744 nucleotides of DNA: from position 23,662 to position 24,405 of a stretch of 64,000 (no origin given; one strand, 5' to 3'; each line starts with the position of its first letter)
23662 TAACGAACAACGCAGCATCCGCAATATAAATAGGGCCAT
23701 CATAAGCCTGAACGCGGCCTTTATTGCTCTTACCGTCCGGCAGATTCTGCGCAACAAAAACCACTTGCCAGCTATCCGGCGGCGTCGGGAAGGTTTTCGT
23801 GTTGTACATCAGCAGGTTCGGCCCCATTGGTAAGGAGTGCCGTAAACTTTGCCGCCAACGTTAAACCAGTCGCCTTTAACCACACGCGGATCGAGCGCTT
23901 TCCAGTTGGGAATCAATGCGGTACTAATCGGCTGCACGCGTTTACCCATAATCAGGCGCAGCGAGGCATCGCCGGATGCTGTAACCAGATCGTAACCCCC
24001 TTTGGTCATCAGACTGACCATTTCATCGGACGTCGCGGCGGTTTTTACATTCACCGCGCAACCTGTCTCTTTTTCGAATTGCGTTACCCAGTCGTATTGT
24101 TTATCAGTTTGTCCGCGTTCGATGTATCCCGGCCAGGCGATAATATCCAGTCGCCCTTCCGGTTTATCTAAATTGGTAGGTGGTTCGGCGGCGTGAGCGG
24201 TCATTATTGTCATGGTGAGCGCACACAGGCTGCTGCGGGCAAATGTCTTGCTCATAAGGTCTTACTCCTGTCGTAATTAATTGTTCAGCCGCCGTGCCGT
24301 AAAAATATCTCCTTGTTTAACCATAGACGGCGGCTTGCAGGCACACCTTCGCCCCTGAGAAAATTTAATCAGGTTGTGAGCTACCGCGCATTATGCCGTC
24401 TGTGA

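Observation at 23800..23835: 1-bp frameshift splitting ydcS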

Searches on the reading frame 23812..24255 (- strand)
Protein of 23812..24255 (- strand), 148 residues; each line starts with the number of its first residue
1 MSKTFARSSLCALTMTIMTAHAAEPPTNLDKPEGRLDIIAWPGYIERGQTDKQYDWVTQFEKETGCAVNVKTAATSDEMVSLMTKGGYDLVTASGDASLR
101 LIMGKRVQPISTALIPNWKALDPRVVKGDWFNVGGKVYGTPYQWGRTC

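Call 16: list_cluster_members(proteins=[window:23812-24255:-, window:23114-23827:-])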
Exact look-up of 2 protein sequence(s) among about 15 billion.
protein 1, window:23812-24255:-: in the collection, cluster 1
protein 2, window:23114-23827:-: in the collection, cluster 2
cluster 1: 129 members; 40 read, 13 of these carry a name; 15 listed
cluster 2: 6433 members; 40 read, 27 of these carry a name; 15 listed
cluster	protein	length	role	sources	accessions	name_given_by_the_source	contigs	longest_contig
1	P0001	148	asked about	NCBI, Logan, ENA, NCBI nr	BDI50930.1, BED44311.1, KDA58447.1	bacterial extracellular solute-binding family protein [Escherichia coli 2-011-08_S1_C1]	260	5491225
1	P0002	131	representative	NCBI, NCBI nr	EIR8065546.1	spermidine/putrescine ABC transporter substrate-binding protein, partial [Escherichia ... | spermidine/putrescine ABC transporter substrate-binding protein [Escherichia coli]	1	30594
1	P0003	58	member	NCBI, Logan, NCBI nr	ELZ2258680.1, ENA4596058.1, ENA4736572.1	spermidine/putrescine ABC transporter substrate-binding protein, partial [Shigella sonnei] | spermidine/putrescine ABC transporter substrate-binding protein [Shigella sonnei]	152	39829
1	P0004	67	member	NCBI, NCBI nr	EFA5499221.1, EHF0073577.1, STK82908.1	spermidine/putrescine ABC transporter substrate-binding protein, partial [Escherichia ... | spermidine/putrescine ABC transporter substrate-binding protein [Escherichia coli]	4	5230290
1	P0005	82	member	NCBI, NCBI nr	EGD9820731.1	spermidine/putrescine ABC transporter substrate-binding protein, partial [Shigella sonnei] | spermidine/putrescine ABC transporter substrate-binding protein [Shigella sonnei]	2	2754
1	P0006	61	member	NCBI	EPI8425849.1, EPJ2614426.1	spermidine/putrescine ABC transporter substrate-binding protein, partial [Escherichia ...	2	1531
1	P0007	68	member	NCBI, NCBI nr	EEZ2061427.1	spermidine/putrescine ABC transporter substrate-binding protein, partial [Escherichia ... | spermidine/putrescine ABC transporter substrate-binding protein [Escherichia coli]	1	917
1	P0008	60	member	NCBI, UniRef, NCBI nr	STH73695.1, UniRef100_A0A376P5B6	spermidine/putrescine ABC transporter substrate-binding protein [Escherichia coli] | Spermidine/putrescine ABC transporter substrate-binding protein n=1 Tax=Escherichia coli ...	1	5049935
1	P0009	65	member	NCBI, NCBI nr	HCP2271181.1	TPA: spermidine/putrescine ABC transporter substrate-binding protein, partial ... | spermidine/putrescine ABC transporter substrate-binding protein [Escherichia coli]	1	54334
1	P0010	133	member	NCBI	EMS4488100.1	spermidine/putrescine ABC transporter substrate-binding protein, partial [Escherichia ...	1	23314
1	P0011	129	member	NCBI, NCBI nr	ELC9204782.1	spermidine/putrescine ABC transporter substrate-binding protein, partial [Escherichia ... | spermidine/putrescine ABC transporter substrate-binding protein [Escherichia coli]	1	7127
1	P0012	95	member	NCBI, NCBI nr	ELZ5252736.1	spermidine/putrescine ABC transporter substrate-binding protein, partial [Escherichia ... | spermidine/putrescine ABC transporter substrate-binding protein [Escherichia coli]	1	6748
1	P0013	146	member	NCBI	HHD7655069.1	TPA: spermidine/putrescine ABC transporter substrate-binding protein, partial ...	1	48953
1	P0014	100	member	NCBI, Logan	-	-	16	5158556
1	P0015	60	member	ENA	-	-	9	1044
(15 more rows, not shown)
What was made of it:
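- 23809..24255 (-): 5' fragment of the ydcS pseudogene, 148 codons. It holds the signal peptide and residues 1-145 of YdcS, then the out-of-frame residues R-T-C and a premature TGA at 23809-23811. The exact sequence is on 260 public contigs (call 16).
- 23111..23827 (-): 3' fragment of the ydcS pseudogene. The open frame corresponds to YdcS residues 145-381. The ATG at 23825-23827 that opens this ORF is created by the reading-frame register (caATGggg) and has no Shine-Dalgarno sequence upstream. The exact sequence is on 376 contigs (call 16).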

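Call 17: find_encoding_contigs(protein=P0001, flank=3000, max_places=10)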
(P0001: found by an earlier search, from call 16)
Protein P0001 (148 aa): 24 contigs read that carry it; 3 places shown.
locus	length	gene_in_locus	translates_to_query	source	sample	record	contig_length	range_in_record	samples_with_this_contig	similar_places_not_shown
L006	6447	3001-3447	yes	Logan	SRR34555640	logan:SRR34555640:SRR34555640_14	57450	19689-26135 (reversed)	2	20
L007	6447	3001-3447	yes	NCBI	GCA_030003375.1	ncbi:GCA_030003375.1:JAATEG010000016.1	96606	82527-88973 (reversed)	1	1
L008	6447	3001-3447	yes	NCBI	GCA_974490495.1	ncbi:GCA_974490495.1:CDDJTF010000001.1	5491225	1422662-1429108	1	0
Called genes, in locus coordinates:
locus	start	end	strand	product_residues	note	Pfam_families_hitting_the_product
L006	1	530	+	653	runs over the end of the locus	PF01136:Peptidase_U32, PF12392:DUF3656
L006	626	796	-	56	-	PF10829:DUF2554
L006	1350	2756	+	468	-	PF00392:GntR, PF00155:Aminotran_1_2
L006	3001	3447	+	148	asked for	-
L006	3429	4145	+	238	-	PF01547:SBP_bac_1, PF13416:SBP_bac_8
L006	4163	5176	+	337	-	PF00005:ABC_tran, PF08402:TOBE_2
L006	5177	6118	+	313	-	PF00528:BPD_transp_1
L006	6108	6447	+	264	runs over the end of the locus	PF00528:BPD_transp_1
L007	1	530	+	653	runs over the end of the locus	PF01136:Peptidase_U32, PF12392:DUF3656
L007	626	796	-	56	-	PF10829:DUF2554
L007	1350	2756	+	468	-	PF00392:GntR, PF00155:Aminotran_1_2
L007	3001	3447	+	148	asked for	-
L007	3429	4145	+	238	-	PF01547:SBP_bac_1, PF13416:SBP_bac_8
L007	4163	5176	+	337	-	PF00005:ABC_tran, PF08402:TOBE_2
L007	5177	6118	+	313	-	PF00528:BPD_transp_1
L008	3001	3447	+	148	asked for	-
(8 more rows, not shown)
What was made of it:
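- The exact 148-aa and 238-aa fragments are on 260 and 376 public contigs (call 16) and in 362 index blocks (call 17).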

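Call 20: search_protein_families(library=ncbifam, proteins=[window:23812-24255:-])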
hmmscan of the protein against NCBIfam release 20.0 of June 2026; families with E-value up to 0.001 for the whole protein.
window:23812-24255:- (148 aa): 3 families
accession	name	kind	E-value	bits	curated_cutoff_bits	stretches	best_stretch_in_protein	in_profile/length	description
NF041888.1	ABC_SBP_YdcS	equivalog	2.6e-79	266.8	725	1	3-146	1-144/379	putative ABC transporter substrate-binding protein YdcS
NF007962.0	PRK10682.1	equivalog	5.1e-08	32.3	636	1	28-147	24-138/370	spermidine/putrescine ABC transporter substrate-binding protein PotF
NF007048.0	PRK09501.1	equivalog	2.1e-05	23.6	582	1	35-147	28-134/348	spermidine/putrescine ABC transporter substrate-binding protein PotD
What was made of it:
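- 23809..24255 (-): It matches NF041888 profile positions 1-144 at 266.8 bits, below the 725-bit cut-off (call 20).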
